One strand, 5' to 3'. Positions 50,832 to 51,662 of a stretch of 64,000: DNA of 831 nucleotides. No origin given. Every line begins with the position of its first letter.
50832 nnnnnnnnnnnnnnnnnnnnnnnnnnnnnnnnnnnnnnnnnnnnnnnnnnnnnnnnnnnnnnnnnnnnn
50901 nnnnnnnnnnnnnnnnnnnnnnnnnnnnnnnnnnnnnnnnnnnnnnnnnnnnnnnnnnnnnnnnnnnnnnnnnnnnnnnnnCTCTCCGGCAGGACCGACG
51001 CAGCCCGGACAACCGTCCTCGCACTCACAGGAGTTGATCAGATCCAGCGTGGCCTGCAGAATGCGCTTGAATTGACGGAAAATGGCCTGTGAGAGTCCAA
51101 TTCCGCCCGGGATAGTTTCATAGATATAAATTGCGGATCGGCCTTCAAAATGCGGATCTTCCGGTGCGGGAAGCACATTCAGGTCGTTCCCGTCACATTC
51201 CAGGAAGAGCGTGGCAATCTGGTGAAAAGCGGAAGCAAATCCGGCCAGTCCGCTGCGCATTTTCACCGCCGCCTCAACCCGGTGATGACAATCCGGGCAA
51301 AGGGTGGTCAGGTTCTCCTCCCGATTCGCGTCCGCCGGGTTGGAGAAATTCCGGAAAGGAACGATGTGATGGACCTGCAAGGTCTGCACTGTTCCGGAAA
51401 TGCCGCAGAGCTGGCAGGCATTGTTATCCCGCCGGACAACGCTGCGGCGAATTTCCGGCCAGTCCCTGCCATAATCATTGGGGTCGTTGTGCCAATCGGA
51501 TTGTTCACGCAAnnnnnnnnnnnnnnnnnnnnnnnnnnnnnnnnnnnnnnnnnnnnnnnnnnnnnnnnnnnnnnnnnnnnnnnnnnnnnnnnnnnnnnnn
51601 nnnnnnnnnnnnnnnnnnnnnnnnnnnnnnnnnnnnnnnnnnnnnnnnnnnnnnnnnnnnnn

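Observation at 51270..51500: HNH endonuclease domain embedded in an MrfA/DUF1998 helicase: a possible self-contained incision-unwinding-resection repair system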

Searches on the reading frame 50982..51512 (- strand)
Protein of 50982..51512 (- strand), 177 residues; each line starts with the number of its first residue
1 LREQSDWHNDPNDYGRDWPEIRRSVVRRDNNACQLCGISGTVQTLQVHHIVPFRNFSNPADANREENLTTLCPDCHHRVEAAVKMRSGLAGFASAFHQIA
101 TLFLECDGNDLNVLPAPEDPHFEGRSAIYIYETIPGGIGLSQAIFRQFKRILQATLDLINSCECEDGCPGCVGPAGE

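Call 23: find_related_loci(query=A1, collection=genome_contigs, flank=6000)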
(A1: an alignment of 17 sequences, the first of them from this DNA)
Query A1 (177 aa) in genome_contigs; peptide patterns used: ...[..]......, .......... (x = any residue, [..] = any of these).
600 stretches matched a pattern (row limit reached: there are more); 555 encode a relative of the query (tblastn E <= 1e-3); the best 80 are kept; 80 distinct loci.
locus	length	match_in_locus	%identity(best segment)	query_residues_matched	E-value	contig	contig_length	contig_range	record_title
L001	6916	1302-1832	80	1-177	8e-100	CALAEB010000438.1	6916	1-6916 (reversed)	MAG TPA_asm: uncultured Anaerolineaceae bacterium isolate SRR1562007_bin.102_CONCOCT_v1.1_MAG genome assembly, contig: E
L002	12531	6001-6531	67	1-177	1e-82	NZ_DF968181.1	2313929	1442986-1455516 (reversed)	Flexilinea flocculi strain TC1, whole genome shotgun sequence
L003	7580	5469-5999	55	1-177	4e-68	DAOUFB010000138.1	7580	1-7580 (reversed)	MAG TPA_asm: Flexilinea sp. isolate O15_7 k65_152630, whole genome shotgun sequence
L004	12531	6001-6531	54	1-177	3e-67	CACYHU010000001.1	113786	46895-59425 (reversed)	MAG: uncultured Chloroflexi bacterium isolate RUG11948 genome assembly, contig: RUG11948_asm_1, whole genome shotgun seq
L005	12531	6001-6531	54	1-177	2e-65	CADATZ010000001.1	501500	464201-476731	MAG: uncultured Chloroflexi bacterium isolate RUG13631 genome assembly, contig: RUG13631_asm_1, whole genome shotgun seq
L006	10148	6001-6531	55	1-177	2e-63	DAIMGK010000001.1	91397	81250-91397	MAG TPA_asm: Flexilinea sp. isolate CTOTU17549 NODE_27_length_91397_cov_4.886777, whole genome shotgun sequence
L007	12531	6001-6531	51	1-177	9e-61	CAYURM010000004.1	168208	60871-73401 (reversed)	MAG TPA_asm: uncultured Anaerolineaceae bacterium isolate SRP241326_co4_46 genome assembly, contig: NODE_109_length_1682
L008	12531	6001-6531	50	1-177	1e-59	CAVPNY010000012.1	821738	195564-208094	MAG: uncultured Chloroflexia bacterium isolate MFD00032.bin.3.204 genome assembly, contig: contig_33917, whole genome sh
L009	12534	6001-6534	52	1-177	5e-59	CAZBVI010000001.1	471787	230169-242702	MAG TPA_asm: uncultured bacterium isolate binchicken_co324_45 genome assembly, contig: NODE_5_length_471787_cov_9.233724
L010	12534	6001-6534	51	1-177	1e-58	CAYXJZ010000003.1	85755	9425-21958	MAG TPA_asm: uncultured bacterium isolate SRP344714_co2_332 genome assembly, contig: NODE_567_length_85755_cov_8.393011,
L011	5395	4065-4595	50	1-177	1e-58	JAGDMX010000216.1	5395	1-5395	MAG: Chloroflexota bacterium isolate CTSoil_045 scaffold_25170, whole genome shotgun sequence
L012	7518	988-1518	46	1-177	2e-58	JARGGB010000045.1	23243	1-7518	MAG: Brevefilum sp. isolate C14-21 NODE_45_length_23243_cov_10.079384, whole genome shotgun sequence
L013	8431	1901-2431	48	1-177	1e-59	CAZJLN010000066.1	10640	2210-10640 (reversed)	MAG TPA_asm: uncultured Anaerolineaceae bacterium isolate SRP192927_co7_548 genome assembly, contig: NODE_12765_length_1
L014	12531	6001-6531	49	1-177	5e-58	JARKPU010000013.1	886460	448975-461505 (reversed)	MAG: Anaerolinea sp. isolate D180_metabat.33 k141_106336, whole genome shotgun sequence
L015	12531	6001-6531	48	1-177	1e-57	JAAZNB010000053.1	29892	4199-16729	MAG: Chloroflexota bacterium isolate AS27yjCOA_123 5769_AS27, whole genome shotgun sequence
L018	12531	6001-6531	49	1-177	9e-57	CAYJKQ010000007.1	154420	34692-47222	MAG TPA_asm: uncultured Anaerolineaceae bacterium isolate ERP124720_co1_146 genome assembly, contig: NODE_131_length_154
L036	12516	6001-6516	48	1-172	2e-51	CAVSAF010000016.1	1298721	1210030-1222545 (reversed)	MAG: uncultured Chloroflexia bacterium isolate MFD05942.bin.3.283 genome assembly, contig: contig_27766, whole genome sh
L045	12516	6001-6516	48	1-172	5e-54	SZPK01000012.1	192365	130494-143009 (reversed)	Chloroflexi bacterium CFX2 ZYPT4scaffold_172, whole genome shotgun sequence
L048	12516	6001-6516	47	1-172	1e-53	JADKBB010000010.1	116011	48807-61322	MAG: Candidatus Villigracilis proximus isolate Mari_MAXAC.029 tig00008608-10-1161280, whole genome shotgun sequence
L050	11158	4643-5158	49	1-172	1e-53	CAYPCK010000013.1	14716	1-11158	MAG TPA_asm: uncultured Anaerolinea sp. isolate binchicken_co107_252 genome assembly, contig: NODE_9679_length_14716_cov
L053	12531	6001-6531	48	1-177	8e-54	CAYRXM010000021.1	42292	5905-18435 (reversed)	MAG TPA_asm: uncultured Anaerolineae bacterium isolate binchicken_co43_70 genome assembly, contig: NODE_1251_length_4229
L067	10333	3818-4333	49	1-172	7e-53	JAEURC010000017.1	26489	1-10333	MAG: Anaerolineales bacterium isolate new MAG-267 k141_1698798, whole genome shotgun sequence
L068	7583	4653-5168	48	1-172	1e-52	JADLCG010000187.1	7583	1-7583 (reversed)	MAG: Anaerolineales bacterium isolate SJ217 c_000000584027, whole genome shotgun sequence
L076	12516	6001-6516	47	1-172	3e-52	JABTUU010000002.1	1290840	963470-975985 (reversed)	MAG: Anaerolineales bacterium isolate H5_CFX6 seq002, whole genome shotgun sequence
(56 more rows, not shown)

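Call 27: search_protein_families(library=pfam, proteins=[L003:6151-7311:+, L018:7159-8298:+, L036:6749-7867:+, L045:6856-8025:+, L048:6592-7812:+, L068:5250-6479:+, L050:5359-7242:+, L067:4563-6452:+, L053:6745-9213:+, L076:6677-7468:+], max_evalue=0.001)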
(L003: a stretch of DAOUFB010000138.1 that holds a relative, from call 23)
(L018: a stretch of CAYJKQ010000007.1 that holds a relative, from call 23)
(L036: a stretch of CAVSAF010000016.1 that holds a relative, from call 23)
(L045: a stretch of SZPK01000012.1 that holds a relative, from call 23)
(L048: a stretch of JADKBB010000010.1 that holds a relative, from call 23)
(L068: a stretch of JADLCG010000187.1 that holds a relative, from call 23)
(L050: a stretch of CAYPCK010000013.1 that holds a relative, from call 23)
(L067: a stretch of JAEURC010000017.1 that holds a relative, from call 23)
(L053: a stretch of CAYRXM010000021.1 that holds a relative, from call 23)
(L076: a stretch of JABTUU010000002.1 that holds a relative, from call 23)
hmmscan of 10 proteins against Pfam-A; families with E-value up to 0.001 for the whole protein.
L003:6151-7311:+ (386 aa): 2 families
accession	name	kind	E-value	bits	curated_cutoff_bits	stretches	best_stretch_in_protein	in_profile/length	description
PF00155.27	Aminotran_1_2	-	9.4e-35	120.9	19.7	1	26-379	3-361/361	Aminotransferase class I and II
PF01212.27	Beta_elim_lyase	-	0.0006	19.7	27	1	80-198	45-168/288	Beta-eliminating lyase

L018:7159-8298:+ (379 aa): 45 families (the best 25 are shown)
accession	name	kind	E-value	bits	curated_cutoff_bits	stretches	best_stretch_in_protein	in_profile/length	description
PF25174.1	Beta-prop_THOC3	-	1.7e-50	172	305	3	148-308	68-232/272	THOC3 beta-propeller domain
PF25173.1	Beta-prop_WDR3_1st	-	2.2e-45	155.1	154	2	183-377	5-184/184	WDR3 first beta-propeller domain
PF24814.1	WD40_Prp19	-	2.5e-43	148.6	320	3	58-222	118-278/281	Prp19 WD40 domain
PF00400.38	WD40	-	1e-39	133.7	27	2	112-155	1-39/39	WD domain, G-beta repeat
PF24817.1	WD40_WDHD1_1st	-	4.1e-33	115.2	109.9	2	77-165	84-166/291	WDHD1 first WD40 domain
PF23414.1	Beta-prop_EML_2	-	7.9e-33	114.4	90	4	68-141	70-143/266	Echinoderm microtubule-associated protein second beta-propeller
PF24807.1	WD40_CDC20-Fz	-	9.6e-32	110.9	200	2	149-365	29-238/292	CDC20/Fizzy WD40 domain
PF25175.1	Beta-prop_WDR5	-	8.8e-30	104.4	250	1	78-292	9-224/296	WDR5 beta-propeller domain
PF25168.1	Beta-prop_WDR36-Utp21_2nd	-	2.4e-23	83.4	84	2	74-184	193-298/335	WDR36/Utp21 second beta-propeller domain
PF24780.1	WD40_MABP1-WDR62_1st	-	5.2e-21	75.7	496.3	1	125-221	41-142/328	MABP1/WDR62 first WD40 domain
PF12894.13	ANAPC4_WD40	-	4.8e-20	72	22.9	0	69-121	26-79/91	Anaphase-promoting complex subunit 4 WD40 domain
PF23393.2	Beta-prop_WDR90_POC16_2nd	-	6.1e-19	68.7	60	0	253-309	42-98/291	WDR90/POC16, second beta-propeller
PF24805.1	EIF3I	-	9.5e-19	68.1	200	3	254-363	17-108/324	EIF3I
PF25172.1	Beta-prop_WDR3_2nd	-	1.1e-18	68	140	2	172-279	4-112/293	WDR3 second beta-propeller domain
PF25391.1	WD40_Gbeta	-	4.8e-18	65.7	150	2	212-305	151-242/340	G protein beta WD-40 repeat protein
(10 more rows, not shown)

L036:6749-7867:+ (372 aa): 2 families
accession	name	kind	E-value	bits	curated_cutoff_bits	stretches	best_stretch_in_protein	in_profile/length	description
PF13186.11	SPASM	-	4.2e-17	62.6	21.5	1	297-366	1-66/67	Iron-sulfur cluster-binding domain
PF04055.27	Radical_SAM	-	2.2e-15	57.7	29.5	1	50-163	2-122/166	Radical SAM superfamily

L045:6856-8025:+ (389 aa): 1 family
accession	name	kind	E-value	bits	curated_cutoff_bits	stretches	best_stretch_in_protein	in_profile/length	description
PF02417.20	Chromate_transp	-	5.8e-73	244.8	28.6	2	6-170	1-164/166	Chromate transporter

L048:6592-7812:+ (406 aa): 1 family
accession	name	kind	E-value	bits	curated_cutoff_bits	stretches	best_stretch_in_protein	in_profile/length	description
PF07690.21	MFS_1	-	4.7e-32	111.7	33.4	2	11-362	2-347/347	Major Facilitator Superfamily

L068:5250-6479:+ (409 aa): 2 families
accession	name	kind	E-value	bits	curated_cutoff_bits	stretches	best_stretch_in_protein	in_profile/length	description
PF07690.21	MFS_1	-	2.6e-33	115.8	33.4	2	16-364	5-347/347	Major Facilitator Superfamily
PF13347.12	MFS_2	-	1.4e-07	30.9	27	1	140-370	138-380/427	MFS/sugar transport protein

L050:5359-7242:+ (627 aa): 2 families
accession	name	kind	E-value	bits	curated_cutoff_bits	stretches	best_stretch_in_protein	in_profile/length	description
PF00012.26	HSP70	-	1.3e-264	879.4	20.6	1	4-598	1-598/599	Hsp70 protein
PF06723.19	MreB_Mbl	-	6.2e-19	68.4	27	1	132-371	90-316/327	MreB/Mbl protein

L067:4563-6452:+ (629 aa): 2 families
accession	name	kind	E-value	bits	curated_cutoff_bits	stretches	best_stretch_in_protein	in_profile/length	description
PF00012.26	HSP70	-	1e-262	873.2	20.6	1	4-599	1-598/599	Hsp70 protein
PF06723.19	MreB_Mbl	-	2.3e-17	63.3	27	1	127-244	85-197/327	MreB/Mbl protein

L053:6745-9213:+ (822 aa): 17 families
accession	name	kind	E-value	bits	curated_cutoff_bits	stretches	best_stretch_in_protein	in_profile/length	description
PF07724.20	AAA_2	-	1.3e-61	207.9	27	1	538-707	1-166/166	AAA domain (Cdc48 subfamily)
PF17871.7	AAA_lid_9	-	2.7e-31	108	22.8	1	348-448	1-101/104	AAA lid domain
PF02861.25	Clp_N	-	4e-27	94.6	20.7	2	98-148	1-51/53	Clp amino terminal domain, pathogenicity island component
PF10431.15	ClpB_D2-small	-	2.5e-25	88.8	21.9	1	713-792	1-80/81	C-terminal, D2-small domain, of ClpB protein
PF00004.35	AAA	-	1.2e-24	87.6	21.2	2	212-340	3-124/131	ATPase family associated with various cellular activities (AAA)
PF07728.20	AAA_5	-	1.9e-18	67.2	22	1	543-663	2-124/139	AAA domain (dynein-related subfamily)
PF13191.12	AAA_16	-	6.8e-12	46.6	32.6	1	188-235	2-52/167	AAA ATPase domain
PF13401.12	AAA_22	-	7.1e-11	43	27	0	206-294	4-97/130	AAA domain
PF00158.32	Sigma54_activat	-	3.6e-07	30.4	20.2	1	543-661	25-142/168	Sigma-54 interaction domain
PF05621.17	TniB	-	6e-06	26.3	22.4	0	199-344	27-184/189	Bacterial TniB protein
PF20720.3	nSTAND3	-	1.5e-05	25.2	27.2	0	207-235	17-45/155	Novel STAND NTPase 3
PF05496.18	RuvB_N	-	2.2e-05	24.7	27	0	512-562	9-55/159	Holliday junction DNA helicase RuvB P-loop domain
PF01637.24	ATPase_2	-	0.00011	22.6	33.2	0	191-297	4-130/225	ATPase domain predominantly from Archaea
PF01695.23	IstB_IS21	-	0.00014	21.9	24.1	0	543-561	95-113/238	IstB-like ATP binding protein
PF00005.33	ABC_tran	-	0.00027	22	25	0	544-565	15-36/137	ABC transporter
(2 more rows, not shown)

L076:6677-7468:+ (263 aa): 1 family
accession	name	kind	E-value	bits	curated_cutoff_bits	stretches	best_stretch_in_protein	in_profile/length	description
PF11738.13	DUF3298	-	3.4e-17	63.6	24.1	1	169-246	1-84/84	Protein of unknown function (DUF3298)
